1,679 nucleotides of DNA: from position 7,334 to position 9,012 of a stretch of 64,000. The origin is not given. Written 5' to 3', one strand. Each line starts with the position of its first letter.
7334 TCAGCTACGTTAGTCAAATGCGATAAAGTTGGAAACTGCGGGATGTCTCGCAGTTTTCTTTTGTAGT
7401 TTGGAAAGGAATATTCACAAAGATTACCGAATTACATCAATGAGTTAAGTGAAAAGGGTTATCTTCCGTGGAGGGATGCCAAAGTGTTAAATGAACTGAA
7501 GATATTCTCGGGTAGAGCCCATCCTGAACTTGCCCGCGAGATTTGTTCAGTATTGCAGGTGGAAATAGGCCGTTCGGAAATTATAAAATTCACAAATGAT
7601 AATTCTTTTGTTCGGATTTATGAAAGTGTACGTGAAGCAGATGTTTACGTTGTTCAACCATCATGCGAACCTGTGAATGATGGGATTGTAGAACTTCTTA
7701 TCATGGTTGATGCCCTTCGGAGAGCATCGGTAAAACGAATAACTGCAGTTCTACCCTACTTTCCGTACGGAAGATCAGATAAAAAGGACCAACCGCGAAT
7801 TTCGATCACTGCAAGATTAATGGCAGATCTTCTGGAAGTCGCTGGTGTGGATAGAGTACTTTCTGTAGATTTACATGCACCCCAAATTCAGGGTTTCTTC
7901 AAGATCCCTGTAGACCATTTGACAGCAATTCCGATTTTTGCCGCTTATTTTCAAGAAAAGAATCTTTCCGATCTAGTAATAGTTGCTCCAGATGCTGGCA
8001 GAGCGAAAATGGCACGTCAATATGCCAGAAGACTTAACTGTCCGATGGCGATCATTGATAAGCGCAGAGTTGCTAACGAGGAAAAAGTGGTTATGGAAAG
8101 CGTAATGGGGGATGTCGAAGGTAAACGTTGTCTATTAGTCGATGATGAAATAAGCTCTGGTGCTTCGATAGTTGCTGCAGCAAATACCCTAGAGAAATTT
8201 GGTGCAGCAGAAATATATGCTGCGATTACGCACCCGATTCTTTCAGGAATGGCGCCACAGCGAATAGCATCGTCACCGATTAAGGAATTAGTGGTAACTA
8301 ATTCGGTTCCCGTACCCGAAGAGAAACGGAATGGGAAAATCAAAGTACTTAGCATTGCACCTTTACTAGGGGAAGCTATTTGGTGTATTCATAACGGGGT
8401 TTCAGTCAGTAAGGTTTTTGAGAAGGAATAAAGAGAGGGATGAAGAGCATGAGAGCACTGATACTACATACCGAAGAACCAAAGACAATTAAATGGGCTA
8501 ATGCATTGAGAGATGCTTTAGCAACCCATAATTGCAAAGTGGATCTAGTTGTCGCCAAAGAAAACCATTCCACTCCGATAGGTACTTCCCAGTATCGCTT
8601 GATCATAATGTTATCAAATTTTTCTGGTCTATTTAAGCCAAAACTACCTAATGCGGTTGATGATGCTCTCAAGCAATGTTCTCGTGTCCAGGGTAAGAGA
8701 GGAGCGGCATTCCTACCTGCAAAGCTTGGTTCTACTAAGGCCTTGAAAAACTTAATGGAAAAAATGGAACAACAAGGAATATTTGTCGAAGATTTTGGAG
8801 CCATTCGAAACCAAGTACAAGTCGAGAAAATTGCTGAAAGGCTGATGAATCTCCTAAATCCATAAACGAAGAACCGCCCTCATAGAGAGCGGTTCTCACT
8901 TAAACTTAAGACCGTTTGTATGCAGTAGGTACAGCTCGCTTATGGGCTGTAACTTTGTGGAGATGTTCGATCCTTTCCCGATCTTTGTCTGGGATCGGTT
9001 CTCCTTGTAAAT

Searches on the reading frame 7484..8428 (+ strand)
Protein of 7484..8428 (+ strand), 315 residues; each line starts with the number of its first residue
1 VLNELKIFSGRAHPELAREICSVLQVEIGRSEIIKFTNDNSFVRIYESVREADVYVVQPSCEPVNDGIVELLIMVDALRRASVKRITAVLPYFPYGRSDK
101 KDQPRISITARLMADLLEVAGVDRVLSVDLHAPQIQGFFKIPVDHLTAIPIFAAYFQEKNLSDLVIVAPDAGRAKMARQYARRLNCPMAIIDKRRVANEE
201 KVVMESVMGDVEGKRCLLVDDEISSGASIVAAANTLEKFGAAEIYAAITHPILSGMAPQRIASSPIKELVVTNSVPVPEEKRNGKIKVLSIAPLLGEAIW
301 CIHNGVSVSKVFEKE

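Call 3: search_protein_families(library=pfam, proteins=[window:7484-8428:+], max_evalue=0.01)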
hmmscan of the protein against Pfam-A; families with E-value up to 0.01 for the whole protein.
window:7484-8428:+ (315 aa): 3 families
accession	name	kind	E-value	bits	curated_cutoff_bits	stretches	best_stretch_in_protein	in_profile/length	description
PF13793.12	Pribosyltran_N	-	1.7e-47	160.5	25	1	5-121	1-117/117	N-terminal domain of ribose phosphate pyrophosphokinase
PF14572.12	Pribosyl_synth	-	2.2e-28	99.9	27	1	201-312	72-183/184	Phosphoribosyl synthetase-associated domain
PF00156.33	Pribosyltran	-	1.2e-16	60.9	26.3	1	153-250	20-124/158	Phosphoribosyl transferase domain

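Call 4: search_protein_families(library=ncbifam, proteins=[window:7484-8428:+], max_evalue=0.01)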
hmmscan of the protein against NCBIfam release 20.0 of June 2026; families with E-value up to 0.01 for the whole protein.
window:7484-8428:+ (315 aa): 23 families
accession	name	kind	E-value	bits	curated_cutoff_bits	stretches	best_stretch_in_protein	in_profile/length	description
NF002320.0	PRK01259.1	subfamily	2.9e-117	391.6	297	1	3-313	5-315/316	ribose-phosphate diphosphokinase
TIGR01251.1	ribP_PPkin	subfamily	9.8e-114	379.4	113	1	6-313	2-309/309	ribose-phosphate diphosphokinase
NF002844.0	PRK03092.1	equivalog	1.8e-111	372.5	438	1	4-314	11-324/326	ribose-phosphate diphosphokinase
NF002758.0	PRK02812.1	equivalog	1.5e-105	353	518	1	3-312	20-329/330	ribose-phosphate pyrophosphokinase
NF002618.0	PRK02269.1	equivalog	3.1e-102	342.5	460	1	3-314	4-318/321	ribose-phosphate diphosphokinase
NF003428.0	PRK04923.1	equivalog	6.3e-88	295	536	1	4-312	6-317/319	ribose-phosphate diphosphokinase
NF002686.0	PRK02458.1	equivalog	4.8e-84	282.6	506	1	4-313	9-317/323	ribose-phosphate diphosphokinase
NF001815.0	PRK00553.1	equivalog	1.7e-77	260.8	484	1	7-314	12-323/332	ribose-phosphate pyrophosphokinase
NF002095.0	PRK00934.1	equivalog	1.8e-60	204.6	296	1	6-277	2-269/287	ribose-phosphate diphosphokinase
NF005537.0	PRK07199.1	subfamily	3.9e-43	147.7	322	1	14-278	12-276/301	ribose-phosphate diphosphokinase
NF005299.0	PRK06827.1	subfamily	1.6e-38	132.4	327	1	32-314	59-370/383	phosphoribosylpyrophosphate synthetase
NF002620.0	PRK02277.1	subfamily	3.3e-06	26.9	115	1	163-273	88-198/201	orotate phosphoribosyltransferase-like protein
NF004689.0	PRK06031.1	equivalog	5e-06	25.9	175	1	207-244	148-185/233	phosphoribosyltransferase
NF010382.0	PRK13809.1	equivalog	0.00013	21.4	208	1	182-240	87-145/210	orotate phosphoribosyltransferase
NF045507.1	transregGfcR_Halo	equivalog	0.00084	18.9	300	0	208-243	148-183/215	transcriptional regulator GfcR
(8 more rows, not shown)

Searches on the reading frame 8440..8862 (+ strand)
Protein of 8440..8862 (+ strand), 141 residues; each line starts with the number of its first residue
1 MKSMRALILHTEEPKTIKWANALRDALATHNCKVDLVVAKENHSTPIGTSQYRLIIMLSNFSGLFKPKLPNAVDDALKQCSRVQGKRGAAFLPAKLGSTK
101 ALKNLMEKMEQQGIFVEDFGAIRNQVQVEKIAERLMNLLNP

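Call 3: search_protein_families(library=pfam, proteins=[window:8440-8862:+], max_evalue=0.01)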
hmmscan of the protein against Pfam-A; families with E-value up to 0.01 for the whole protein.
window:8440-8862:+ (141 aa): 0 families

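Call 4: search_protein_families(library=ncbifam, proteins=[window:8440-8862:+], max_evalue=0.01)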
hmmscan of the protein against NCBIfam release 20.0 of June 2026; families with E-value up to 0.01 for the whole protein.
window:8440-8862:+ (141 aa): 1 family
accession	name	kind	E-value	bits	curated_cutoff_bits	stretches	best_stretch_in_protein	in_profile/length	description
NF009675.0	PRK13196.1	equivalog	0.0055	16.6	308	1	86-139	36-90/219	pyroglutamyl-peptidase I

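Call 64: search_protein_families(library=pfam, proteins=[window:8440-8862:+], max_evalue=0.001)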
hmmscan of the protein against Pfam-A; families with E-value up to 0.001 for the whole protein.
window:8440-8862:+ (141 aa): 0 families
